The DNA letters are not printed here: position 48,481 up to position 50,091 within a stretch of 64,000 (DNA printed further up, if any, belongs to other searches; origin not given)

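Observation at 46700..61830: Array of OadB-like beta subunit + 39-aa OadG-anchor mini-peptide + Dcu-family transporter cassettes with no alpha or biotin-carrier subunit nearby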

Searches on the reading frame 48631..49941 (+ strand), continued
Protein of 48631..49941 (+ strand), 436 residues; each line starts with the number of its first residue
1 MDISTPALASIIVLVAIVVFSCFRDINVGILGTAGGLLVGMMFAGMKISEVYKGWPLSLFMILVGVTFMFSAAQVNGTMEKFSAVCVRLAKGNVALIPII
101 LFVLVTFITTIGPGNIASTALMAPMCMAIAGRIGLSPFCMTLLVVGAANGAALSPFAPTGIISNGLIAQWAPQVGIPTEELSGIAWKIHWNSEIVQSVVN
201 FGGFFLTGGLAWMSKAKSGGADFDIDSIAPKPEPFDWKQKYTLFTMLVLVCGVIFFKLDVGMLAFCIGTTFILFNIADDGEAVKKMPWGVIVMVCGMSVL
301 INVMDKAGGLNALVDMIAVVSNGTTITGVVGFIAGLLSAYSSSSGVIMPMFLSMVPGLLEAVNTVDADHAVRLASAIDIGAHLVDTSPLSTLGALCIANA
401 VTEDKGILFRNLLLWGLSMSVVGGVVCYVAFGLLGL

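Call 26: find_related_loci(query=A2, collection=genome_contigs, flank=10000)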
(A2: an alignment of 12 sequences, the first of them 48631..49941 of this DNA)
Query A2 (436 aa) in genome_contigs; peptide patterns used: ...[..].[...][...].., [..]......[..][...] (x = any residue, [..] = any of these).
204 stretches matched a pattern; 134 encode a relative of the query (tblastn E <= 1e-3); the best 80 are kept; 77 distinct loci.
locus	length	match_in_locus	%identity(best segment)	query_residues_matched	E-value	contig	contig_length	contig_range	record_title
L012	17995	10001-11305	94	1-436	0e+0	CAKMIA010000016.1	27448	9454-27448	MAG TPA_asm: uncultured Veillonellaceae bacterium isolate SRR789046_bin.2_metaWRAP_v1.1_MAG genome assembly, contig: NOD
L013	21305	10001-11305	94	1-436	0e+0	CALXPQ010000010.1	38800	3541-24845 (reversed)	MAG: Veillonellales bacterium isolate BRZ_Q__bin62 genome assembly, contig: BRZ_Q__NODE_899_length_38800_cov_31.749400,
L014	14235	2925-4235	88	1-436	0e+0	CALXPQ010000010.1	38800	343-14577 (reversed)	MAG: Veillonellales bacterium isolate BRZ_Q__bin62 genome assembly, contig: BRZ_Q__NODE_899_length_38800_cov_31.749400,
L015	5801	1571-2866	84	1-431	0e+0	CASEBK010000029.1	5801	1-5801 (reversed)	uncultured Veillonellaceae bacterium isolate SI.A58.metabat-bins.128 genome assembly, contig: SI.A58.metabat-bins.128.fa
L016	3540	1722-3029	81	1-436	0e+0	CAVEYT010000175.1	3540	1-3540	Acutalibacteraceae bacterium isolate H07675-L1_cleanbin_000009 genome assembly, contig: Spades_H07675-L1_contig_18674, w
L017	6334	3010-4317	81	1-436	0e+0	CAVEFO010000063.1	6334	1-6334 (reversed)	Lachnospiraceae bacterium isolate G02649-L1_cleanbin_000002 genome assembly, contig: Spades_G02649-L1_contig_8268, whole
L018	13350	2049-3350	80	3-436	0e+0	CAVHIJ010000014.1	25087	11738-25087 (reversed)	bacterium isolate H07617-L1_cleanbin_000003 genome assembly, contig: Spades_H07617-L1_contig_1235, whole genome shotgun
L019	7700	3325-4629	76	1-436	0e+0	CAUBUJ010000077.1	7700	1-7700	MAG TPA_asm: uncultured Veillonellaceae bacterium isolate ERR10960842_bin.15_MetaWRAP_v1.3_MAG genome assembly, contig:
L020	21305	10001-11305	75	1-436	0e+0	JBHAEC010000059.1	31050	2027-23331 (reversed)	MAG: Veillonellaceae bacterium isolate Meta-D_MAG_39 Meta-D__216265, whole genome shotgun sequence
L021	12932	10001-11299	69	1-436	0e+0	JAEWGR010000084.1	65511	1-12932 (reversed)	MAG: Bacillota bacterium isolate OH_PBlB_39 k127_662757, whole genome shotgun sequence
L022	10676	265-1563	70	1-436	0e+0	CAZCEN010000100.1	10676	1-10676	MAG TPA_asm: uncultured Sporomusaceae bacterium isolate binchicken_co158_163 genome assembly, contig: NODE_5341_length_1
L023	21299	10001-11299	70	1-436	0e+0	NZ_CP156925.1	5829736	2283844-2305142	Sporomusa rhizae strain DSM 16652 chromosome, complete genome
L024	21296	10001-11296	73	1-436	0e+0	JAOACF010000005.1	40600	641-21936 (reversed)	MAG: Negativicutes bacterium isolate SKW2 NODE_4_length_40600_cov_4.704884, whole genome shotgun sequence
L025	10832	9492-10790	69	1-436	0e+0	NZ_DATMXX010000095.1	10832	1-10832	MAG: Sporomusa sp. isolate SMAG_U13131 k141_139063, whole genome shotgun sequence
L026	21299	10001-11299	70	1-436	0e+0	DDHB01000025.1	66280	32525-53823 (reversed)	MAG TPA_asm: Sporomusaceae bacterium UBA1887 UBA1887_contig_1682, whole genome shotgun sequence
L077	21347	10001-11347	54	1-436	2e-141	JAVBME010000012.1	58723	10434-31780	MAG: Acidaminococcales bacterium isolate EPI_MAG_00042 c_000012392140, whole genome shotgun sequence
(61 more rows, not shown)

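Call 41: search_protein_families(library=pfam, proteins=[L077:491-2101:-, L077:2146-3855:-, L077:3920-5653:-, L077:6572-8320:-, L077:11410-12687:+, L077:12972-14525:+, L077:14556-15746:+, L077:15819-17093:+, L077:17144-19309:+, L077:19353-20555:-], max_evalue=0.0001)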
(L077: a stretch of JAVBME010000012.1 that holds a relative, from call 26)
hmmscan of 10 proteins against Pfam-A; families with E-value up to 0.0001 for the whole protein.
L077:491-2101:- (536 aa): 1 family
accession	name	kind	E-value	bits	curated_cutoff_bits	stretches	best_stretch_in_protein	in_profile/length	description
PF00155.27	Aminotran_1_2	-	1.7e-29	103.6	19.7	1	193-510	85-354/361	Aminotransferase class I and II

L077:2146-3855:- (569 aa): 2 families
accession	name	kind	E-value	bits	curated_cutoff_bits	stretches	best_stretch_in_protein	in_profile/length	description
PF06826.17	Asp-Al_Ex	-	2.4e-65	219.9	27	2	22-186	1-164/167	Predicted Permease Membrane Region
PF02080.26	TrkA_C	-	2.4e-13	50.2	27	1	315-382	6-70/71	TrkA-C domain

L077:3920-5653:- (577 aa): 2 families
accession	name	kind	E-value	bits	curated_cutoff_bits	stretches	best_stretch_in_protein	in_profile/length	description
PF06826.17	Asp-Al_Ex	-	2.4e-64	216.6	27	2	404-569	4-165/167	Predicted Permease Membrane Region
PF02080.26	TrkA_C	-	1.1e-12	48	27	1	319-387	7-70/71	TrkA-C domain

L077:6572-8320:- (582 aa): 3 families
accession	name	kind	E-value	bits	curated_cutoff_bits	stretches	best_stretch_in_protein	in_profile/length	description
PF07694.17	5TM-5TMR_LYT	-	7.9e-44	149.7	24.6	1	50-215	2-168/169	5TMR of 5TMR-LYT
PF06580.19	His_kinase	-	4.8e-25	88.1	25.2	1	374-452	1-81/81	Histidine kinase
PF02518.31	HATPase_c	-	1.7e-13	51.4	26.4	1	469-570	8-110/111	Histidine kinase-, DNA gyrase B-, and HSP90-like ATPase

L077:11410-12687:+ (425 aa): 1 family
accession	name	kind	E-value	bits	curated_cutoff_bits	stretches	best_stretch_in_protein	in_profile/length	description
PF02515.22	CoA_transf_3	-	6.3e-137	457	23.3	1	39-405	1-366/366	CoA-transferase family III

L077:12972-14525:+ (517 aa): 2 families
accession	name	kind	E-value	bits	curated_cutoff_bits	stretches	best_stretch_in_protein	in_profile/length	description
PF01039.27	Carboxyl_trans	-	2.5e-194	646.9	22.3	1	29-515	1-493/493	Carboxyl transferase domain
PF03255.19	ACCA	-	1.7e-12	47.6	23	1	309-452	93-242/310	Acetyl co-enzyme A carboxylase carboxyltransferase-like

L077:14556-15746:+ (396 aa): 1 family
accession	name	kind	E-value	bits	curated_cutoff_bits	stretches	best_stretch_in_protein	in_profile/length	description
PF02515.22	CoA_transf_3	-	4e-130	434.6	23.3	1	5-372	1-366/366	CoA-transferase family III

L077:15819-17093:+ (424 aa): 2 families
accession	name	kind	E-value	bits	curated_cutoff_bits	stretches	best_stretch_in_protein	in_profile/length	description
PF03606.21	DcuC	-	2.6e-20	72.8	23.1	1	54-421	71-457/461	C4-dicarboxylate anaerobic carrier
PF06808.19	DctM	-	1.8e-05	24.2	23.8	0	39-319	45-306/413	Tripartite ATP-independent periplasmic transporter, DctM component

L077:17144-19309:+ (721 aa): 7 families
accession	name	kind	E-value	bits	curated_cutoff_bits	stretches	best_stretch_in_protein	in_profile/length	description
PF00158.32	Sigma54_activat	-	2.7e-64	216.3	20.2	1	363-530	1-167/168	Sigma-54 interaction domain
PF25601.1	AAA_lid_14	-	4.8e-17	62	27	1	536-611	1-80/87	AAA+ ATPase lid domain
PF14532.12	Sigma54_activ_2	-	8.4e-17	62.1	25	1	365-535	2-138/138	Sigma-54 interaction domain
PF07728.20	AAA_5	-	2.9e-09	37.5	22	1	387-506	2-123/139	AAA domain (dynein-related subfamily)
PF07724.20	AAA_2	-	3.4e-09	37.4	27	1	385-515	4-134/166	AAA domain (Cdc48 subfamily)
PF00989.32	PAS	-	1.1e-05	25.9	22.6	1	236-285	2-51/113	PAS fold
PF00004.35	AAA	-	9.6e-05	23.3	21.2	0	387-515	1-117/131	ATPase family associated with various cellular activities (AAA)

L077:19353-20555:- (400 aa): 0 families

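Call 60: search_solved_structures(query=window:48631-49941:+, max_evalue=0.01)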
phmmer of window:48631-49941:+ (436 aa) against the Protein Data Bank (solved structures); distinct sequences matched with E-value up to 0.01: 0.

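Call 72: search_protein_families(library=ncbifam, proteins=[L008:7690-7962:+, L008:8003-8404:+], max_evalue=0.001)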
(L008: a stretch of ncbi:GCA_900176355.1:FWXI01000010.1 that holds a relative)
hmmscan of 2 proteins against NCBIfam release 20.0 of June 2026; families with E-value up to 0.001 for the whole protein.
L008:7690-7962:+ (90 aa): 1 family
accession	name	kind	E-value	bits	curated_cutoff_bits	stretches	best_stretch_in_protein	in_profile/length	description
NF047902.1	MmDecMmdD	equivalog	0.00045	20.4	150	1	13-80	40-107/112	methylmalonyl-CoA decarboxylase subunit delta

L008:8003-8404:+ (133 aa): 30 families (the best 25 are shown)
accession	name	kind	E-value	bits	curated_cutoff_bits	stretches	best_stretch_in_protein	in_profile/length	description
NF047903.1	MmDecMmdC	equivalog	2e-39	135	200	1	1-133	1-132/132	methylmalonyl-CoA decarboxylase subunit gamma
NF004173.0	PRK05641.1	equivalog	1.1e-34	120.3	199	1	2-132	23-152/153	putative acetyl-CoA carboxylase biotin carboxyl carrier protein subunit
NF005117.0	PRK06549.1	equivalog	2.2e-30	105.9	159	1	1-132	2-129/130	acetyl-CoA carboxylase biotin carboxyl carrier protein subunit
NF010643.0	PRK14040.1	subfamily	6.2e-24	84.4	892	1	3-130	481-592/595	oxaloacetate decarboxylase subunit alpha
NF006761.0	PRK09282.1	domain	1.3e-23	83.3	402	1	2-132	465-589/591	pyruvate carboxylase subunit B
TIGR01108.1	oadA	equivalog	4.2e-21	75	756.5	1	7-129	469-582/582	sodium-extruding oxaloacetate decarboxylase subunit alpha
NF009554.0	PRK12999.1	equivalog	1.1e-16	60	965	1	62-132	1075-1145/1147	pyruvate carboxylase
TIGR01235.1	pyruv_carbox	equivalog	3.7e-16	57.8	1114.45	1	64-132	1074-1142/1143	pyruvate carboxylase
TIGR00531.1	BCCP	equivalog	6.3e-15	56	115.2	1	3-132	20-154/156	acetyl-CoA carboxylase biotin carboxyl carrier protein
NF004547.1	PRK05889.1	equivalog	1.1e-14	54.4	75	1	67-132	5-70/71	biotin/lipoyl-binding carrier protein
TIGR02712.1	urea_carbox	equivalog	1.5e-14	52.7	1303.85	1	51-132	1119-1200/1201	urea carboxylase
NF006079.0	PRK08225.1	equivalog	2.1e-13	50.1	95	1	67-132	4-69/70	acetyl-CoA carboxylase biotin carboxyl carrier protein subunit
NF010645.0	PRK14042.1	equivalog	1.5e-10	40.5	1182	1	58-130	521-591/596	pyruvate carboxylase subunit B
TIGR01730.1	RND_mfp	subfamily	2.7e-10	39.7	94.9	1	55-102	16-64/322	efflux RND transporter periplasmic adaptor subunit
NF008814.0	PRK11854.1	equivalog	1.5e-09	36.9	722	1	32-132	80-178/637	pyruvate dehydrogenase complex dihydrolipoyllysine-residue acetyltransferase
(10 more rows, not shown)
